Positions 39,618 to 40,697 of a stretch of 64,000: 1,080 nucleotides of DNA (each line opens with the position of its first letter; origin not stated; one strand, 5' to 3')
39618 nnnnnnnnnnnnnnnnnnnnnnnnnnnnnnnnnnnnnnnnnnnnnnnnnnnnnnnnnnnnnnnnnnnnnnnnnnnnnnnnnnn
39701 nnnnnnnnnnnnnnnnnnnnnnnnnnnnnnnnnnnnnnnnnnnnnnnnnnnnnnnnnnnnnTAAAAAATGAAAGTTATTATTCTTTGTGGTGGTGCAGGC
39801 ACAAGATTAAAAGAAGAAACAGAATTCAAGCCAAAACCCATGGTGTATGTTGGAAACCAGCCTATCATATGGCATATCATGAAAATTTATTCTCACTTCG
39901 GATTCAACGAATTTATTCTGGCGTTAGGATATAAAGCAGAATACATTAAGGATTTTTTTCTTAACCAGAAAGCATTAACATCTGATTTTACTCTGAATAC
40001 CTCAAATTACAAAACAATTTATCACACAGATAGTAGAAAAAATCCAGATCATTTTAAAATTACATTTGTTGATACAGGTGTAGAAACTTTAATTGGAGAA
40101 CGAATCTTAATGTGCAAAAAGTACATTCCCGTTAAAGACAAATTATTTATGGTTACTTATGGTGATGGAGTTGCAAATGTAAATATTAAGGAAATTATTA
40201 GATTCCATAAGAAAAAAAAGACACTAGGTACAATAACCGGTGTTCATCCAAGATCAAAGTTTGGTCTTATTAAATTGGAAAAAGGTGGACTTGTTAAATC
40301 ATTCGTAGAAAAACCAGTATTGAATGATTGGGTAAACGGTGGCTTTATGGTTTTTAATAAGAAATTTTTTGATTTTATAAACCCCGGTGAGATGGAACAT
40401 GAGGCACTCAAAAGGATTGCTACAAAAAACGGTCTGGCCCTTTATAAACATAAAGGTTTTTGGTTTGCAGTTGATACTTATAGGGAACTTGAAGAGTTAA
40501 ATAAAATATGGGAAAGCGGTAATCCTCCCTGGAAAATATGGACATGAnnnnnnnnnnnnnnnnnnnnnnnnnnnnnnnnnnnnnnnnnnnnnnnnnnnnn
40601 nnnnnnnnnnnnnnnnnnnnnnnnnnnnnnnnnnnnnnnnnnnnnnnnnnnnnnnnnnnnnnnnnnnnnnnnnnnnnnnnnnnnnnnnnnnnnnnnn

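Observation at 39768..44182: CDP-3,6-dideoxyhexose-type operon ending in a DegT-family enzyme whose catalytic Lys is replaced by His (E1/ColD-like 3-dehydratase)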

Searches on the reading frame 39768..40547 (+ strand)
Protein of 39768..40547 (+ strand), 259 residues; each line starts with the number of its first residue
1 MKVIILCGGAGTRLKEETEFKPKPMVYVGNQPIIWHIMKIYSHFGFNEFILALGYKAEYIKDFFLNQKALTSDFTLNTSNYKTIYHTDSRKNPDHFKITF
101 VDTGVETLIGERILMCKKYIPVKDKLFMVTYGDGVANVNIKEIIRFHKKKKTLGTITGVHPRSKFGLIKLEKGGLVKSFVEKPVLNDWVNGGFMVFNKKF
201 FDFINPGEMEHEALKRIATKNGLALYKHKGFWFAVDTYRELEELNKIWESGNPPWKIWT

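Call 3: search_protein_families(library=ncbifam, proteins=[window:39768-40547:+], max_evalue=0.001)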
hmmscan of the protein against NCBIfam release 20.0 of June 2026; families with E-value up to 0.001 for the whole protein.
window:39768-40547:+ (259 aa): 19 families
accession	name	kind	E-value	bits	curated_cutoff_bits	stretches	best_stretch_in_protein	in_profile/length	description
TIGR02623.1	G1P_cyt_trans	equivalog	2.8e-82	276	300.25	1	1-258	1-255/255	glucose-1-phosphate cytidylyltransferase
TIGR03992.1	Arch_glmU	subfamily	3.3e-23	82.2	292.1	2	1-71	1-71/393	bifunctional sugar-1-phosphate nucleotidylyltransferase/acetyltransferase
NF052502.1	man1P_GTase_Rv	exception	1.3e-18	67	440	2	2-71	2-71/352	mannose-1-phosphate guanylyltransferase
NF041313.1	UDPGP_AglF_Halo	equivalog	7.7e-18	64.8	400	1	1-64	1-64/234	UTP--glucose-1-phosphate uridylyltransferase AglF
NF049965.1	GlMnHpPGnyltfHddC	equivalog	9.9e-18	64.6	300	1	1-67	1-67/221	D-glycero-D-manno-heptose 1-phosphate guanosyltransferase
TIGR01208.1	rmlA_long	equivalog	1e-15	57.5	320.25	2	92-245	68-231/353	glucose-1-phosphate thymidylyltransferase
NF045761.1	NAMPUrTaseMurU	equivalog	1.9e-13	50.8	250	1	1-63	1-63/226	N-acetylmuramate alpha-1-phosphate uridylyltransferase MurU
NF041173.1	Sug_nt_acttase_Thmprot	equivalog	8.2e-13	48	600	1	100-247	74-226/405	bifunctional sugar-1-phosphate nucleotidylyltransferase/acetyltransferase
TIGR01099.1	galU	equivalog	8.1e-12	45.3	326.8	1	1-187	2-193/261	UTP--glucose-1-phosphate uridylyltransferase GalU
TIGR02091.1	glgC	equivalog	4.2e-10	39.2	424.9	1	3-186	3-179/364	glucose-1-phosphate adenylyltransferase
NF041135.1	IPPtranDIPPsyn_Thcocales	equivalog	7.5e-10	38.4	580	1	1-76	1-72/419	bifunctional L-myo-inositol-1-phosphate cytidylyltransferase/CDP-L-myo-inositol myo-inositolphosphotransferase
NF001947.0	PRK00725.1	subfamily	1.7e-07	30.4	470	1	3-185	19-195/426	glucose-1-phosphate adenylyltransferase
TIGR01173.1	glmU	equivalog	2.2e-07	30.1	366.85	1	1-77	1-71/452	bifunctional UDP-N-acetylglucosamine diphosphorylase/glucosamine-1-phosphate N-acetyltransferase GlmU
NF003670.0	PRK05293.1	equivalog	4.3e-07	29.2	470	1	4-200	8-200/382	glucose-1-phosphate adenylyltransferase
NF002772.0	PRK02862.1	equivalog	2e-06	26.8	537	0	127-184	119-180/429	glucose-1-phosphate adenylyltransferase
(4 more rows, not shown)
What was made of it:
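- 39768..40547 (+): Glucose-1-phosphate cytidylyltransferase (RfbF-like), 259 aa. Makes CDP-D-glucose. TIGR02623 276 bits against a cut-off of 300 (call 3).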

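Call 4: search_protein_families(library=pfam, proteins=[window:39768-40547:+], max_evalue=0.001)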
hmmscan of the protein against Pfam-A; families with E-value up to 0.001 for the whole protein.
window:39768-40547:+ (259 aa): 2 families
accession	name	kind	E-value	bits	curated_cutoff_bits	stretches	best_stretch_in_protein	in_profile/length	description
PF00483.29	NTP_transferase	-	5e-23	82.4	21.2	1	2-217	1-205/245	Nucleotidyl transferase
PF12804.13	NTP_transf_3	-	1.5e-05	25.7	27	1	3-58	1-51/160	MobA-like NTP transferase domain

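Call 64: search_solved_structures(query=window:39768-40547:+, max_evalue=1e-15, show_alignments=0)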
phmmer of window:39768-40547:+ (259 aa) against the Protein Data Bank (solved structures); distinct sequences matched with E-value up to 1e-15: 4.
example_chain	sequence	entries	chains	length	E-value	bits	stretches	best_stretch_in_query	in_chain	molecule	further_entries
1tzf_A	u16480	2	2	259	1.5e-59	204.6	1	2-258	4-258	Glucose-1-phosphate cytidylyltransferase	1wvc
8yre_D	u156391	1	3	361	1.4e-20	76.8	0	117-239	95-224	Mannose-1-phosphate guanylyltransferase 1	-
7x8j_A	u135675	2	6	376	1.7e-20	76.6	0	117-239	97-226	Mannose-1-phosphate guanylyltransferase 1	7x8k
7whr_B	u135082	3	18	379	8.3e-19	71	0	114-236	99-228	Nucleotidyl transferase family protein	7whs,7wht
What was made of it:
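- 39768..40547 (+): Best PDB hit 1tzf, 1.5e-59, full length; next hit only 77 bits (call 64).
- Checked: Its best PDB match is the S. typhi glucose-1-P cytidylyltransferase 1tzf, 1.5e-59 over the full length (call 64).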
